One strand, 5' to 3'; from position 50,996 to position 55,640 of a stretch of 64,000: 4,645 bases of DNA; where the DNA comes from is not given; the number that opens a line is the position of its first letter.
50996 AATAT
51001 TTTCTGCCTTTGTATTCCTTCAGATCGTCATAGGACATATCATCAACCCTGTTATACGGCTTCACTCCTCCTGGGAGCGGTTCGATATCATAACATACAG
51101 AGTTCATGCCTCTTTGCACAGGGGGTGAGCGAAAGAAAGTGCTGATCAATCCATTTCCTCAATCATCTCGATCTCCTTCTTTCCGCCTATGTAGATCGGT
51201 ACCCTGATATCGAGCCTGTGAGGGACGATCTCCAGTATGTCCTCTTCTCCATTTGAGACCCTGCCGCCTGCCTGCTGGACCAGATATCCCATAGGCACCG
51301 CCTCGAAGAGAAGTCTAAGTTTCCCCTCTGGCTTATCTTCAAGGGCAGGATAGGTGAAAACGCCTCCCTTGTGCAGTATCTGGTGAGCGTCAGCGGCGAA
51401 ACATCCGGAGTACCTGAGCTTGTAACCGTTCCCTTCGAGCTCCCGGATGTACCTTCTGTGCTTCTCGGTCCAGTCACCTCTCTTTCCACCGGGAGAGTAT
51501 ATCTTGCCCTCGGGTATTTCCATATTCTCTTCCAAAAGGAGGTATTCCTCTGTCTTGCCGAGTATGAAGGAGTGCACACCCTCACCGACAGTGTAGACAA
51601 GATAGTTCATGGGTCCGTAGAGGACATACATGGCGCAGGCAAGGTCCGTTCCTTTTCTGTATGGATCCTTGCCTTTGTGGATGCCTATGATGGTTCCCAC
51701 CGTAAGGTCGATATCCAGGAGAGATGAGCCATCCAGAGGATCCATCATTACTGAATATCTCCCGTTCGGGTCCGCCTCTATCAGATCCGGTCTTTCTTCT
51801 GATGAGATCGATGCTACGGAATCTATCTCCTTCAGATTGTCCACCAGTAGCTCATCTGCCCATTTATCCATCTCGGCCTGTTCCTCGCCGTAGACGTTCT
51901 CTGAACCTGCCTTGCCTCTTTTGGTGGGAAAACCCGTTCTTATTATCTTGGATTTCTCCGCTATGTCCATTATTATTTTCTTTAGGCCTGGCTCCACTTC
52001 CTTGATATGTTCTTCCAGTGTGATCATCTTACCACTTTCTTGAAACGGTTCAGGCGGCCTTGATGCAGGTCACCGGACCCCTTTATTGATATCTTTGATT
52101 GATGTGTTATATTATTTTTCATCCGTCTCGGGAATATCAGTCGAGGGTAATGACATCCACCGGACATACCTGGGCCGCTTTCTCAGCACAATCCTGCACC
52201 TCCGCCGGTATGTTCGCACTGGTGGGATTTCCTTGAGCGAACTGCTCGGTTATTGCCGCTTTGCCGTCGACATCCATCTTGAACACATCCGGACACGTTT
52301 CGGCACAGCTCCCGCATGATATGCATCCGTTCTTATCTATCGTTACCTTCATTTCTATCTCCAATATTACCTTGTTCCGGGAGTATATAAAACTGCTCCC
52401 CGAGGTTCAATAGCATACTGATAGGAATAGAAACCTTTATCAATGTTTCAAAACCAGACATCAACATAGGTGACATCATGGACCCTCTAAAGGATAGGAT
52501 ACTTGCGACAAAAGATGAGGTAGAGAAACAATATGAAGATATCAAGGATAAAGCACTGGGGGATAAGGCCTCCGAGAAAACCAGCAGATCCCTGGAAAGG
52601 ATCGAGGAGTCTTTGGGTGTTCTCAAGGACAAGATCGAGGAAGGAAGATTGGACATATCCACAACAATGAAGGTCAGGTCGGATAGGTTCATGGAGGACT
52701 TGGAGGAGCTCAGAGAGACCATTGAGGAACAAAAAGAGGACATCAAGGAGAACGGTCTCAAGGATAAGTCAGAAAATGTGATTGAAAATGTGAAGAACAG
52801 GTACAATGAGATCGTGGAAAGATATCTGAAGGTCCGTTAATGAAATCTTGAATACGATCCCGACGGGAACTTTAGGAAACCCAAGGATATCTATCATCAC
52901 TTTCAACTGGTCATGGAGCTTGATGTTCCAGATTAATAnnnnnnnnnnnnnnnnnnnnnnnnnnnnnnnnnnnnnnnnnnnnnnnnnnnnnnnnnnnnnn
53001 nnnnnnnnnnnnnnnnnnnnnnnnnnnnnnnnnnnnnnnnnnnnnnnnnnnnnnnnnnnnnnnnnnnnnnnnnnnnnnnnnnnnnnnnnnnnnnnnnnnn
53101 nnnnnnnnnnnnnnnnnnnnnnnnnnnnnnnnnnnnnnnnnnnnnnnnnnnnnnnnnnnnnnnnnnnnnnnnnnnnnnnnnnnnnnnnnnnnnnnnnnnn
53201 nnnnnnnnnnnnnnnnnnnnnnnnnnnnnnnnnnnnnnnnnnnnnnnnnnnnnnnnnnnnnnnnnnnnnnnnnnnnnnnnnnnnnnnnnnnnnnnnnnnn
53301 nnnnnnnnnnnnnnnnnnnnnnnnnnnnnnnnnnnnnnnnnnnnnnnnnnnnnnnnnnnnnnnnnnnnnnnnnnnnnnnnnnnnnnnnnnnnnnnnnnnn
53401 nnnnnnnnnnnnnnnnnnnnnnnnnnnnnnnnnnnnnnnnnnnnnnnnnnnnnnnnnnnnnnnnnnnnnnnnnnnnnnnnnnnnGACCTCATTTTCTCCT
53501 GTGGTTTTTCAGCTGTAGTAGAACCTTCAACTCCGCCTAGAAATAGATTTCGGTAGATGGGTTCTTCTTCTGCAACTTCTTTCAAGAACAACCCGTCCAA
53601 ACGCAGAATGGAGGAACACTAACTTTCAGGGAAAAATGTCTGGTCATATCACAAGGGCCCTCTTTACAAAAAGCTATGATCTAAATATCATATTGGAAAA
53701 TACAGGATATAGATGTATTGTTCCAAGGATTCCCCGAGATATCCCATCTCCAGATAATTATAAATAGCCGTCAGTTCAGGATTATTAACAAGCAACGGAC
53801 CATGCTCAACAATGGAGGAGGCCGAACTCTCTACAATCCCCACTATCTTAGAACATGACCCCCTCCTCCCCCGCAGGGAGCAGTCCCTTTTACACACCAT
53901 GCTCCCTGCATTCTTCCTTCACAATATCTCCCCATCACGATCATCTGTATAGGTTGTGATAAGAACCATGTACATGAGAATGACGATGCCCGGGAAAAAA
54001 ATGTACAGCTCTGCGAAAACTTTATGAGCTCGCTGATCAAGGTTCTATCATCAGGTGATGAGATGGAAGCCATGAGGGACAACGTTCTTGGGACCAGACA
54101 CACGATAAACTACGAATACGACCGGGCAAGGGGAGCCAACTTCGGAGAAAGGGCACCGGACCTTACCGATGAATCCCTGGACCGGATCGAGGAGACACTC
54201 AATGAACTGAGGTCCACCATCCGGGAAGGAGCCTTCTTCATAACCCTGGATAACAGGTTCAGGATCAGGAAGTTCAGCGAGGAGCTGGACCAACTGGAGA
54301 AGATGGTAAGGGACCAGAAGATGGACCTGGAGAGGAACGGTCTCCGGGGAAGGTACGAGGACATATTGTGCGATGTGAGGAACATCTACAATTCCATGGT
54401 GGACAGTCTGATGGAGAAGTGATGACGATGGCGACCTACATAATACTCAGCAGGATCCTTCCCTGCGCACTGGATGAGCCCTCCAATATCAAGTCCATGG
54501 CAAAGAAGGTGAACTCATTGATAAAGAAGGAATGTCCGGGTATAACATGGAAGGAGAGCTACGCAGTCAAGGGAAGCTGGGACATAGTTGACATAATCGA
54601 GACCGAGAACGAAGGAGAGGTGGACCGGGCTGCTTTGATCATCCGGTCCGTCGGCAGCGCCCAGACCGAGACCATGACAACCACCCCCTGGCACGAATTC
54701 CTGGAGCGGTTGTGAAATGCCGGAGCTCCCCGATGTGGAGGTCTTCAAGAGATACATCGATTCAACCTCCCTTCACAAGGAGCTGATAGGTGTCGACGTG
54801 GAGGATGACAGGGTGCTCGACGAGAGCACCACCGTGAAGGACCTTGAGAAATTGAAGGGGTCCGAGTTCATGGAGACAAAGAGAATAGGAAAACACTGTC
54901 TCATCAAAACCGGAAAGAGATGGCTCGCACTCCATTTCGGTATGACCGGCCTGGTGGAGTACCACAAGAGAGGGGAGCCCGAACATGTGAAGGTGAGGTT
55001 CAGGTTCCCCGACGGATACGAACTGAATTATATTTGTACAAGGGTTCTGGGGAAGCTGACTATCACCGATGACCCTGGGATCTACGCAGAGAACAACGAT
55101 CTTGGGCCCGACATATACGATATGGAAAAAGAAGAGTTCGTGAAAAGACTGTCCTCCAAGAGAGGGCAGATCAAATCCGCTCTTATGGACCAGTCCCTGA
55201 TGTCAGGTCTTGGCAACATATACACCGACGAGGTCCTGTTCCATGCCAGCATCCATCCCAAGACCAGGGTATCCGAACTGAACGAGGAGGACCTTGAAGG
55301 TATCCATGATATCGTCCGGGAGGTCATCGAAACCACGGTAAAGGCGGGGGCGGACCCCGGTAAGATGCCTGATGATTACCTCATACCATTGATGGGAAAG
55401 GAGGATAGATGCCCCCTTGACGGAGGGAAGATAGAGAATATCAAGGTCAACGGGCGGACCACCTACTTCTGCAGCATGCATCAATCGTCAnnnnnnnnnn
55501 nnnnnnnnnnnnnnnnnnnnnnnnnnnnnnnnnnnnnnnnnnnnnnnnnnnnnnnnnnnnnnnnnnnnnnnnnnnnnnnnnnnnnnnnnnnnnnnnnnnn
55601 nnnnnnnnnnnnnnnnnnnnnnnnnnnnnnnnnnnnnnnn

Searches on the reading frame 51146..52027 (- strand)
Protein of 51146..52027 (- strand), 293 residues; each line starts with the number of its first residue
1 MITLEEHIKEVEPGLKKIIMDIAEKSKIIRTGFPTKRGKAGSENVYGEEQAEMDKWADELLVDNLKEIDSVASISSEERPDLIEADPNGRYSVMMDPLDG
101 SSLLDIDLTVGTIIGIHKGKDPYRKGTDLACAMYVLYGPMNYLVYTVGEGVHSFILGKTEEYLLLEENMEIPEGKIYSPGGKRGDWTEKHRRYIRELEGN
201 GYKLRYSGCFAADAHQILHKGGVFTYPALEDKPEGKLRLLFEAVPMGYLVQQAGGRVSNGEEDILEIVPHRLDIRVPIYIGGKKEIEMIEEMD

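Call 7: search_protein_families(library=pfam, proteins=[window:51146-52027:-], max_evalue=0.001)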
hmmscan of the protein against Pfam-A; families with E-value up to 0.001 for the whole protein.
window:51146-52027:- (293 aa): 2 families
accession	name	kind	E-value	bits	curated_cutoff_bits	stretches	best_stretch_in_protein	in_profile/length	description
PF18913.5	FBPase_C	-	5.2e-39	133.4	27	1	173-292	4-125/127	Fructose-1-6-bisphosphatase, C-terminal domain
PF00316.25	FBPase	-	1.4e-33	116.5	34.8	1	15-161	21-185/191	Fructose-1-6-bisphosphatase, N-terminal domain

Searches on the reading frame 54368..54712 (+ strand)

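Call 78: search_protein_families(library=pfam, proteins=[window:54368-54712:+], max_evalue=0.001)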
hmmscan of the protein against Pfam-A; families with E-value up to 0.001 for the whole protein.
window:54368-54712:+ (115 aa): 1 family
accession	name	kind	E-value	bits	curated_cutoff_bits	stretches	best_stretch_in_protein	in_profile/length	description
PF08734.17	GYD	-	4.7e-15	55.8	31.4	1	24-113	1-89/91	GYD domain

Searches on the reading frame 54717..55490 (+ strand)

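Call 27: search_protein_families(library=pfam, proteins=[window:54717-55490:+], max_evalue=0.00001)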
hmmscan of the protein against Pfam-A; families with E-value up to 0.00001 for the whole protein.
window:54717-55490:+ (258 aa): 3 families
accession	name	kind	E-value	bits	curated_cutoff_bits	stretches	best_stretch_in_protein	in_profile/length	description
PF01149.29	Fapy_DNA_glyco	-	2.7e-23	83.3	25.5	1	1-113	1-116/117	Formamidopyrimidine-DNA glycosylase N-terminal domain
PF06831.19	H2TH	-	1.8e-22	79.6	34.7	1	132-212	6-86/93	Formamidopyrimidine-DNA glycosylase H2TH domain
PF05833.16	NFACT_N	-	1.7e-06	27.5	31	1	131-208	168-244/456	NFACT N-terminal and middle domains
